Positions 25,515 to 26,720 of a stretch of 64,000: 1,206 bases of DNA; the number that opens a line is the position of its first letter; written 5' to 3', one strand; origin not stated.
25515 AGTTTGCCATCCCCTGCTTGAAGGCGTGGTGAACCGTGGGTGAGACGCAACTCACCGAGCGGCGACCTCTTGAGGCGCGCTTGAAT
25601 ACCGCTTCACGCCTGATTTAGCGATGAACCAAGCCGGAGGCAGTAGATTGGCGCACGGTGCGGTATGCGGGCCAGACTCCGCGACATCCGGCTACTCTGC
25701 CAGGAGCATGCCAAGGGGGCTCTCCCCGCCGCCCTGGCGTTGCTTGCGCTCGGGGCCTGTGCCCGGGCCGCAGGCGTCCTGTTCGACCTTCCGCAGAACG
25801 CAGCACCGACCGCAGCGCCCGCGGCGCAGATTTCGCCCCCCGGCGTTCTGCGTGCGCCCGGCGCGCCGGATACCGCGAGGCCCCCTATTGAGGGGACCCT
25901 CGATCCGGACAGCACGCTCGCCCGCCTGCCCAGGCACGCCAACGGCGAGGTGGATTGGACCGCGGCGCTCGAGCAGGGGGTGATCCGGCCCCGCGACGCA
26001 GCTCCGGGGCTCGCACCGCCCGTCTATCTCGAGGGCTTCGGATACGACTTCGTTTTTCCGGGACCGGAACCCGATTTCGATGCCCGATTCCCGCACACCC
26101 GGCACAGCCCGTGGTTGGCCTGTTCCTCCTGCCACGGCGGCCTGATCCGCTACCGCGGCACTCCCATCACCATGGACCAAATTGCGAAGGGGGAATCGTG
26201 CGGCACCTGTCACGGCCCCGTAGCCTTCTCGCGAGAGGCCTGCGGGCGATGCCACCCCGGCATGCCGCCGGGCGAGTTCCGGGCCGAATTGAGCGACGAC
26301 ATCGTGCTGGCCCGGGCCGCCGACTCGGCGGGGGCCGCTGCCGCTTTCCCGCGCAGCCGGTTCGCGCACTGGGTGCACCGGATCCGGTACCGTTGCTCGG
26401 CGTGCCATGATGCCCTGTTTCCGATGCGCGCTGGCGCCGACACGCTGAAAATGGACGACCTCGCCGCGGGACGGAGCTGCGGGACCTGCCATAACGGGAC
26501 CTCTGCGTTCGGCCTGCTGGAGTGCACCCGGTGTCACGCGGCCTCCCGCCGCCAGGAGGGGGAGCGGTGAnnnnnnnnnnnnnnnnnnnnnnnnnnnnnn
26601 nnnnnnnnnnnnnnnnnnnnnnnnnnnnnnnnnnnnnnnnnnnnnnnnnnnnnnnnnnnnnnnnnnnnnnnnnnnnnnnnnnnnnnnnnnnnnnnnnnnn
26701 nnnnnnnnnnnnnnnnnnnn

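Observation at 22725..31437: Locus A: c7-type hexaheme lipoprotein coupled to a 638-aa outer-membrane barrel and surrounded by 4-, 7- and 13-heme cytochromes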

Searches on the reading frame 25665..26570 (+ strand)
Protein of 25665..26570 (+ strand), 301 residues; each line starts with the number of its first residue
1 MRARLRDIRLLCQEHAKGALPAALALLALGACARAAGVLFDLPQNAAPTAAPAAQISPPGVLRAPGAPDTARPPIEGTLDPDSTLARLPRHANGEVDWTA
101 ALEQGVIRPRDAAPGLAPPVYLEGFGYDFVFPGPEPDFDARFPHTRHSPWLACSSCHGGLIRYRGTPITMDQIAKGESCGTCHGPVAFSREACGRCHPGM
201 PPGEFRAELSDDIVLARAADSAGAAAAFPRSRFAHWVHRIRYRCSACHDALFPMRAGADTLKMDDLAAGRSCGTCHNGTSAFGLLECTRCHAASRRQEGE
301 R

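Call 3: search_protein_families(library=pfam, proteins=[window:25665-26570:+], max_evalue=0.1)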
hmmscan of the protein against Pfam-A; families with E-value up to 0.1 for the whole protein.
window:25665-26570:+ (301 aa): 5 families
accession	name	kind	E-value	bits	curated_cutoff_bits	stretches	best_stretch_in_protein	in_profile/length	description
PF14522.11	Cytochrome_C7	-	2.6e-25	88.5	24.8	2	232-291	2-66/67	Cytochrome c7 and related cytochrome c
PF02085.21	Cytochrom_CIII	-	2.5e-06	28.2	22.9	2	139-184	20-54/101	Class III cytochrome C family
PF22113.1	Mtrc-MtrF_II-IV_dom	-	0.0019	18.2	30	0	174-281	4-93/176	Outer membrane cytochrome MtrC/MtrF-like, domains II/IV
PF00684.25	DnaJ_CXXCXGXG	-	0.0029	18.3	32.7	1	151-197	16-62/65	DnaJ central domain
PF14537.11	Cytochrom_c3_2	-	0.0042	18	25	0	243-291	28-78/79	Cytochrome c3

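Call 4: search_protein_families(library=ncbifam, proteins=[window:25665-26570:+], max_evalue=0.1)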
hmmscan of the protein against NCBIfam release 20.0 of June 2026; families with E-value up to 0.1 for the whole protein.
window:25665-26570:+ (301 aa): 6 families
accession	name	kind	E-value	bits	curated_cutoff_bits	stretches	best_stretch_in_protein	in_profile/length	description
TIGR04257.1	nanowire_3heme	domain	6e-36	122.5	40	2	231-292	13-75/75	c(7)-type cytochrome triheme domain-containing protein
NF043011.1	CytC7_Geobact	equivalog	5.1e-05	23.7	120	1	218-291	20-88/89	cytochrome c7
NF045713.1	CxxCH_16_HmcA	equivalog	0.0062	15.2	400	0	151-204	319-375/541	sulfate respiration complex hexadecaheme cytochrome HmcA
TIGR03508.1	decahem_SO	subfamily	0.046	13.2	192.2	0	139-197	132-196/258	DmsE family decaheme c-type cytochrome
NF041781.1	mnquin_red_QrcA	equivalog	0.06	13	180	0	233-295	110-162/174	menaquinone reductase multiheme cytochrome c subunit QrcA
TIGR03146.1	cyt_nit_nrfB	equivalog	0.064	13.5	166.6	0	231-277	99-142/145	cytochrome c nitrite reductase pentaheme subunit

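Call 67: search_solved_structures(query=window:25665-26570:+, max_evalue=1)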
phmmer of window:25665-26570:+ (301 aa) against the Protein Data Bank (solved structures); distinct sequences matched with E-value up to 1: 20.
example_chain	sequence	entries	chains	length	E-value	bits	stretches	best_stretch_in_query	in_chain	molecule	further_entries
3ov0_A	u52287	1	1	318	6.9e-43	150.2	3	139-293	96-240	Cytochrome c family protein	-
3oue_A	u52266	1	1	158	2.2e-24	89.4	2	231-293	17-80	Cytochrome c family protein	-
3ouq_A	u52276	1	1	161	2.2e-18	69.7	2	233-297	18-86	Cytochrome c family protein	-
1rwj_A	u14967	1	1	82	6.8e-13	51.7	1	231-292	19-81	Cytochrome c family protein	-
4hbf_A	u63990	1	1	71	0.0068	18.8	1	137-198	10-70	PpcA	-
2n91_A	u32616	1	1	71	0.0098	18.3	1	129-198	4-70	Cytochrome C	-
4haj_A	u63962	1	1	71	0.015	17.7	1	137-198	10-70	PpcA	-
4hb8_A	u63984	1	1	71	0.018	17.4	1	137-198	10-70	PpcA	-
1os6_A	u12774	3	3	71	0.018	17.4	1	137-198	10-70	PpcA | Cytochrome c3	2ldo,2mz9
4hb6_A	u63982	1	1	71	0.019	17.4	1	137-198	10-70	PpcA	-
4hc3_A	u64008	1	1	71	0.022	17.2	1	137-198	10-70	PpcA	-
1ehj_A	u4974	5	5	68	0.044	16.2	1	140-197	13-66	CYTOCHROME C7 | CYTOCHROME C551.5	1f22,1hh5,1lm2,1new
3sj4_X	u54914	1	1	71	0.05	16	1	137-198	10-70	CYTOCHROME C7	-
3h33_A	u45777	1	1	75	0.054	15.9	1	141-199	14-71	Cytochrome c7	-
3sj0_X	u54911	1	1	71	0.056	15.8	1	138-198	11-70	CYTOCHROME C7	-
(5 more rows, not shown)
